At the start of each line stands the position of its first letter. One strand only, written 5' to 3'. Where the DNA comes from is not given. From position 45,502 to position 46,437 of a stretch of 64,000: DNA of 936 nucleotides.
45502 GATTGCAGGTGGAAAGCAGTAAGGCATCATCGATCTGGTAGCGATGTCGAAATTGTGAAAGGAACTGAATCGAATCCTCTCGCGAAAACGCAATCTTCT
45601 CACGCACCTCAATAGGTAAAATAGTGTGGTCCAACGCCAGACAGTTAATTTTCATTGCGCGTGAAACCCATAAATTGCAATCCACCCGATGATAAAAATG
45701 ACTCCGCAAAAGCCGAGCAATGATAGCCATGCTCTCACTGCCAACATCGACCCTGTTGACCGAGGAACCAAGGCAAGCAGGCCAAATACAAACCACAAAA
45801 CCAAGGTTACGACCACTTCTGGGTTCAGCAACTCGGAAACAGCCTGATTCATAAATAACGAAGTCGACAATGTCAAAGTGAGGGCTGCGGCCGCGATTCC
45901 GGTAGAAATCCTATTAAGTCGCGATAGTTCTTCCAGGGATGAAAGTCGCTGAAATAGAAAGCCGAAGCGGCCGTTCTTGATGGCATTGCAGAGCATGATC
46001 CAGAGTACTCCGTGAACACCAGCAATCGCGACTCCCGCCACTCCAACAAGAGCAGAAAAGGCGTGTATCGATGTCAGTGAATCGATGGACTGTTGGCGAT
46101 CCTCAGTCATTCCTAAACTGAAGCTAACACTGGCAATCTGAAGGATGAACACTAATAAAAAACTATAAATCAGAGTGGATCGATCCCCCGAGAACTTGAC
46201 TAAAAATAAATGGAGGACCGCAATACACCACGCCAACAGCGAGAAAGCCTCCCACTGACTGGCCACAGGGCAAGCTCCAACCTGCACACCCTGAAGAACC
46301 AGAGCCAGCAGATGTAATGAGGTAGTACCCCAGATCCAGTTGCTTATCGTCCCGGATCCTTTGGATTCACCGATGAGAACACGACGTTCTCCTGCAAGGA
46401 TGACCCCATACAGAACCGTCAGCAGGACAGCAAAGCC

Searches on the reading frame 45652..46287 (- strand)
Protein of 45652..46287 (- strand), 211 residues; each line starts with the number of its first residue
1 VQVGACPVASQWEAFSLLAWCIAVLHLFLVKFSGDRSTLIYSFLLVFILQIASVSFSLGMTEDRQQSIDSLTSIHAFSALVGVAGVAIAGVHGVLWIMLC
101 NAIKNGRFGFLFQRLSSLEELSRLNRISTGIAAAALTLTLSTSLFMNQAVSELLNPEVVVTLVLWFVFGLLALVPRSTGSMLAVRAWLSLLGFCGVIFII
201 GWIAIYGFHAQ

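Call 11: search_protein_families(library=pfam, proteins=[window:45652-46287:-], max_evalue=0.001)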
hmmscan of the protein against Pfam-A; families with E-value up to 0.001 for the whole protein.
window:45652-46287:- (211 aa): 0 families

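Call 27: search_protein_families(library=ncbifam, proteins=[window:45652-46287:-], max_evalue=1)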
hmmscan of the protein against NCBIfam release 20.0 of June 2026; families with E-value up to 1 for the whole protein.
window:45652-46287:- (211 aa): 2 families
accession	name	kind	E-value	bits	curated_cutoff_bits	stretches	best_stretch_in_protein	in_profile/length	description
TIGR03144.1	cytochr_II_ccsB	equivalog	0.00021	21.1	187.6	1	2-199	19-237/252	c-type cytochrome biogenesis protein CcsB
NF050093.1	SitA5_escort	subfamily_domain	0.12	11.9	160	1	133-196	138-204/262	SitA5 family polymorphic toxin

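Call 51: search_protein_families(library=pfam, proteins=[window:45652-46287:-], max_evalue=10)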
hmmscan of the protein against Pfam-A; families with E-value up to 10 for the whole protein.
window:45652-46287:- (211 aa): 1 family
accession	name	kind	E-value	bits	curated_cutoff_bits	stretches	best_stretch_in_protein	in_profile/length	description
PF07695.17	7TMR-DISM_7TM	-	0.0024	18.3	29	1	19-205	12-179/205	7TM diverse intracellular signalling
